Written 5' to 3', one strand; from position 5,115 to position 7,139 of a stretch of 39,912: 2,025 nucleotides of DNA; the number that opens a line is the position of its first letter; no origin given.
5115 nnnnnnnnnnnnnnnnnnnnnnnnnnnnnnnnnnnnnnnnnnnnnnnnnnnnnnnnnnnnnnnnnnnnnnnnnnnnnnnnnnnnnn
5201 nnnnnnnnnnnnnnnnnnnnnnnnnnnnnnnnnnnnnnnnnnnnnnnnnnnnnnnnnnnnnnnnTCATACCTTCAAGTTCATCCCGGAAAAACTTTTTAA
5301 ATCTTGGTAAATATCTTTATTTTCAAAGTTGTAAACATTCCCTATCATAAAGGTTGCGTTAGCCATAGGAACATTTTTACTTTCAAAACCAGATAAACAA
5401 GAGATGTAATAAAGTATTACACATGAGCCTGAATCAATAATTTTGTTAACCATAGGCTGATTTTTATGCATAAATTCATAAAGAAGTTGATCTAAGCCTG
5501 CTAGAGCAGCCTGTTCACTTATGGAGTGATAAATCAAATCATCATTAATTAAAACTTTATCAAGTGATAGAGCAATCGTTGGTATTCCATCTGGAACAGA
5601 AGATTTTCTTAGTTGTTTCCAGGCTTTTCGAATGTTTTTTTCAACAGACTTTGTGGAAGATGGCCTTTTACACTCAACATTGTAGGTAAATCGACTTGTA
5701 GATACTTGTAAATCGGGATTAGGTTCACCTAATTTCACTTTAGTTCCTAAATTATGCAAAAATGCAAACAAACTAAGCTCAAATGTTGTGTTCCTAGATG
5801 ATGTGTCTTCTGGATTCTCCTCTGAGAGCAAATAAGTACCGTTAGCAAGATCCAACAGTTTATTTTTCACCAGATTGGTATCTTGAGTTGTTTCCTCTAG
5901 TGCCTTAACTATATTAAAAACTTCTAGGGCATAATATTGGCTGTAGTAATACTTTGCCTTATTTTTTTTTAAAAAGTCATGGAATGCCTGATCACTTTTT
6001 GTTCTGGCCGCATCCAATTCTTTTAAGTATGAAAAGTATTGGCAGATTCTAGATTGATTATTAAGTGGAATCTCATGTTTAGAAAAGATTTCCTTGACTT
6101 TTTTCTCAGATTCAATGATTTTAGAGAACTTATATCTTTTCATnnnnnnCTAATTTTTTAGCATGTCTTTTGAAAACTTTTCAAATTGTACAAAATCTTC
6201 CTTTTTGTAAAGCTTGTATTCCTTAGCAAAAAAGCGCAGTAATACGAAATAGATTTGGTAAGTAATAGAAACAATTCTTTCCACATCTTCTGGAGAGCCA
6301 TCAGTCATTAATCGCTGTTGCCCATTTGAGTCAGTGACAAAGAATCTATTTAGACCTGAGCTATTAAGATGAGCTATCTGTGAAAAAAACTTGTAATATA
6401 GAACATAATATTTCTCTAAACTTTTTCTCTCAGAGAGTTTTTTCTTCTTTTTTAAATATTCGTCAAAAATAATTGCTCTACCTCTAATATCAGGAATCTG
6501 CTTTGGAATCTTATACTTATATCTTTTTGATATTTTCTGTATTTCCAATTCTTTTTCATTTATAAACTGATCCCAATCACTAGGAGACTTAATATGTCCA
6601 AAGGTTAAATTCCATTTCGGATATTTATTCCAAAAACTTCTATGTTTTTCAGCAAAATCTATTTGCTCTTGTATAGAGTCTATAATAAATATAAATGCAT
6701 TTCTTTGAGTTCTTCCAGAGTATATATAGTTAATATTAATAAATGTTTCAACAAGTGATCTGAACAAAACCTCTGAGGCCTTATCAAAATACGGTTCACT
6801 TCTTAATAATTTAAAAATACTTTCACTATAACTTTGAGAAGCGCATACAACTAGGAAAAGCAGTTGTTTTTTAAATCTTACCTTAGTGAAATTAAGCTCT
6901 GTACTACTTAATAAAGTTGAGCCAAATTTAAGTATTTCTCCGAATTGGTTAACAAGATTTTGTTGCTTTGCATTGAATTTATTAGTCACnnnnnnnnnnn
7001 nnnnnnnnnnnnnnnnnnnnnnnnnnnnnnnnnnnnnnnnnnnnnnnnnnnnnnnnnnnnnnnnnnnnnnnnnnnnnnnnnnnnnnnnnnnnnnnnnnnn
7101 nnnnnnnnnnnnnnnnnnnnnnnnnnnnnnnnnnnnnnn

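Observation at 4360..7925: Tightly packed operon of four different predicted nucleases (ZnR-HEPN, AbiV/DUF5677-like, PD-(D/E)xK, HNH): candidate undescribed defence system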

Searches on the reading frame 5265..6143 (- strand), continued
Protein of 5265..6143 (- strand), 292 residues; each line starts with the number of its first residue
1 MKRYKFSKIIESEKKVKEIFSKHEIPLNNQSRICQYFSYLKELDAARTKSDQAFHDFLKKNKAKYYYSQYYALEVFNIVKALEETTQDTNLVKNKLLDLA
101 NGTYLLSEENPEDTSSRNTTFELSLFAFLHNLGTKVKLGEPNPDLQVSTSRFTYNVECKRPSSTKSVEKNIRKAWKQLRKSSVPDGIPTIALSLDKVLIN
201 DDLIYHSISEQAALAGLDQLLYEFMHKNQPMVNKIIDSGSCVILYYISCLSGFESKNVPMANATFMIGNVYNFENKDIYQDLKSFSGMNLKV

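Call 100: fold_search(model_id=the predicted structure, library=viral)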
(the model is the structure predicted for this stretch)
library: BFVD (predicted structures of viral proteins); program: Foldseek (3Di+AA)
matches with E <= 10: 380; with E <= 0.001: 0
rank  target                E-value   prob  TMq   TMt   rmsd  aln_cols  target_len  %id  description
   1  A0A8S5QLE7            1.6e-02  0.66  0.19  0.20  22.7       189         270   16  Restriction endonuclease [Siphoviridae sp. ctVCm11]
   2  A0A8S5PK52            1.7e-02  0.28  0.18  0.21  18.5       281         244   12  Restriction endonuclease [Siphoviridae sp. ctXBp18]
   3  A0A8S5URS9            1.9e-02  0.44  0.17  0.16  13.6       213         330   12  Restriction endonuclease [Siphoviridae sp. cthae16]
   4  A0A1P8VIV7            2.2e-02  0.14  0.13  0.16  13.2       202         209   13  Nuclear protein [Murid betaherpesvirus 3]
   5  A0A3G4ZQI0            2.8e-02  0.87  0.25  0.38   8.2       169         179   15  Uncharacterized protein [Terrestrivirus sp.]
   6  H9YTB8                3.5e-02  0.57  0.27  0.30  11.8       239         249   13  (no name in the UniProt tables at hand)
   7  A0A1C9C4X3            3.9e-02  0.44  0.21  0.13  37.2       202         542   18  Uncharacterized protein [Heterosigma akashiwo virus 01]
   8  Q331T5                4.3e-02  0.38  0.20  0.26  19.6       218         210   10  (no name in the UniProt tables at hand)
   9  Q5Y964                4.3e-02  0.16  0.16  0.15  17.6       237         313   12  UL24 [Fibropapilloma-associated turtle herpesvirus]
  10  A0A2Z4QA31            5.1e-02  0.54  0.20  0.24  12.6       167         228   11  (no name in the UniProt tables at hand)
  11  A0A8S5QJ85            5.7e-02  0.60  0.18  0.18   8.6       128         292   17  Restriction endonuclease [Siphoviridae sp. ctezl47]
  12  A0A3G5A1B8            5.7e-02  0.54  0.21  0.27   8.0       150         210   11  Uncharacterized protein [Harvfovirus sp.]
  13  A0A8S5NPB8            6.1e-02  0.25  0.18  0.18  17.0       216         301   10  Restriction endonuclease [Siphoviridae sp. ctGMq5]
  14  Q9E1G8                6.1e-02  0.16  0.16  0.16  16.7       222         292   10  UL24 [Meleagrid herpesvirus 1]
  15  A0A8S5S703            6.4e-02  0.41  0.19  0.15  13.4       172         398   13  Restriction endonuclease [Siphoviridae sp. ctVDy27]
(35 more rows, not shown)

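Call 107: search_protein_families(library=padloc, alignment_id=A2, max_evalue=0.01)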
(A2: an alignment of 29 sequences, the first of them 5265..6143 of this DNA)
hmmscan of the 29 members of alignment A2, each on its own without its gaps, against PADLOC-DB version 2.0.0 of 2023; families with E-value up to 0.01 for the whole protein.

A. member 1, window:5265-6143:- (292 aa): 0 families

B. families by the number of members that match (of 29 scanned): 4 families
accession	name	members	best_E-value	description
PDLC02482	BrxC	1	0.00059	BrxC-PglY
PDLC01146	Cas3d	1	0.006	Cas3d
PDLC01079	C3a159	1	0.0069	methyl transferase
PDLC04110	PD-T7-5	1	0.0085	-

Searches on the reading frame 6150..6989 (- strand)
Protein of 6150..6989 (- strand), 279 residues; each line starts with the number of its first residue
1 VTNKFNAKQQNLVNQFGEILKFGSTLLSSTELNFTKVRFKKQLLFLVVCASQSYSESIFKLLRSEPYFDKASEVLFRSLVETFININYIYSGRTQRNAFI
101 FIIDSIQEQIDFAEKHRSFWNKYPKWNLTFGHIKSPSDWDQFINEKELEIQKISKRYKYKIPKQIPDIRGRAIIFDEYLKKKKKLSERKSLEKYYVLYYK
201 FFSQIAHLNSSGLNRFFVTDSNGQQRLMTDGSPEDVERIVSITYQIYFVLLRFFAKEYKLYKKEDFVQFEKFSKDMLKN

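Call 3: search_protein_families(library=pfam, proteins=[window:6150-6989:-], max_evalue=1)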
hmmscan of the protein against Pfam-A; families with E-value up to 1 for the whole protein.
window:6150-6989:- (279 aa): 1 family
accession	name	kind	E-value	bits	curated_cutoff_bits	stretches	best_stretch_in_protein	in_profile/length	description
PF18928.5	DUF5677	-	1.8e-15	57.8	27.1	1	48-223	8-165/166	Family of unknown function (DUF5677)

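Call 4: search_protein_families(library=padloc, proteins=[window:6150-6989:-], max_evalue=1)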
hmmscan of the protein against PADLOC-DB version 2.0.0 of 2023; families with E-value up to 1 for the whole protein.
window:6150-6989:- (279 aa): 0 families

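Call 5: search_protein_families(library=ncbifam, proteins=[window:6150-6989:-], max_evalue=1)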
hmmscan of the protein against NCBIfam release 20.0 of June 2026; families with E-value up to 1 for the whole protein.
window:6150-6989:- (279 aa): 0 families

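Call 8: search_protein_families(library=phrogs, proteins=[window:6150-6989:-], max_evalue=0.1)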
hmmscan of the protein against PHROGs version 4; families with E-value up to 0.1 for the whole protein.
window:6150-6989:- (279 aa): 0 families

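Call 53: search_protein_representatives(protein=window:6150-6989:-)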
Query: 279 residues. Proteins with E-value up to 0.001 (for the whole library): 117; up to 1e-10: 73; up to 1e-30: 26. The best 117 are listed.
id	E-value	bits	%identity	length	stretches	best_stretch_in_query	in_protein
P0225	1.5e-75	270.3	50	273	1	11-276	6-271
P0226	1.4e-72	260.7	46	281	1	8-276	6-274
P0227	1.6e-71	257.2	51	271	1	17-269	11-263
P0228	9.8e-71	254.6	47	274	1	15-277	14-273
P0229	7.4e-69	248.4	45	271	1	6-276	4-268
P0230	4.4e-66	239.3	43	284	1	3-277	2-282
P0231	5.7e-66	239.0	44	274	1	10-277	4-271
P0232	5.3e-64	232.5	47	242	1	5-244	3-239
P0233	2.3e-63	230.4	41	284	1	3-278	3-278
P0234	2.5e-60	220.5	41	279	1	5-271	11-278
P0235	2.0e-59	217.5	39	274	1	10-277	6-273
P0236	1.3e-56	208.3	40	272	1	18-270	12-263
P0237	5.8e-54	199.6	42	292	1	6-276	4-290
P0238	1.4e-46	175.5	37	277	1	10-273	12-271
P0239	5.3e-46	173.5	51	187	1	100-277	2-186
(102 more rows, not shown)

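Call 57: search_solved_structures(query=A4, max_evalue=10)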
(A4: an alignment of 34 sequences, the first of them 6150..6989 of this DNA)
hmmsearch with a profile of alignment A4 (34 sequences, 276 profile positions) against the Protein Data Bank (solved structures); distinct sequences matched with E-value up to 10: 0.

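Call 64: search_dna_similar(query=window:6150-6989:-, collection=plasmids, mode=protein, max_evalue=0.001, max_rows=15)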
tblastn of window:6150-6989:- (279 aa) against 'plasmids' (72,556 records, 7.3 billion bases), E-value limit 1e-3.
No match.

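Call 91: search_dna_similar(query=window:6150-6989:-, collection=phages, mode=protein, max_evalue=0.001, max_rows=10)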
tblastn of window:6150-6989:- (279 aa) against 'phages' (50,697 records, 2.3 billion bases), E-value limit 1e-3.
No match.

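Call 105: search_protein_families(library=pfam, alignment_id=A4, max_evalue=0.01)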
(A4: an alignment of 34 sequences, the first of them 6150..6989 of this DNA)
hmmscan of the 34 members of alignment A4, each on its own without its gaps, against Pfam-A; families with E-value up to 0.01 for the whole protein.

A. member 1, window:6150-6989:- (279 aa): 1 family
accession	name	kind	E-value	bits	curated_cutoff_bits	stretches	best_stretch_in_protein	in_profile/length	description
PF18928.5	DUF5677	-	1.8e-15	57.8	27.1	1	48-223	8-165/166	Family of unknown function (DUF5677)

B. families by the number of members that match (of 34 scanned): 4 families
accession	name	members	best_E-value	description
PF18928.5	DUF5677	34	3.8e-23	Family of unknown function (DUF5677)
PF22491.1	DUF6988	4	6.8e-06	Family of unknown function (DUF6988)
PF24499.1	Ig_TMEM131L_4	1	0.0033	TMEM131L fourth Ig-like domain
PF15031.11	DUF4528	1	0.005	Domain of unknown function (DUF4528)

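Call 106: search_protein_families(library=padloc, alignment_id=A4, max_evalue=0.01)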
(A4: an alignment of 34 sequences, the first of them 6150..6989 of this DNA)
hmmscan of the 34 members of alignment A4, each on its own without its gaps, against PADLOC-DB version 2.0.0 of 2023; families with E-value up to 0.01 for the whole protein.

A. member 1, window:6150-6989:- (279 aa): 0 families

B. families by the number of members that match (of 34 scanned): 2 families
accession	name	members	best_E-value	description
PDLC05034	PDC-S52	6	3.3e-06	-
PDLC02342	AbiB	2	0.0001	AbiB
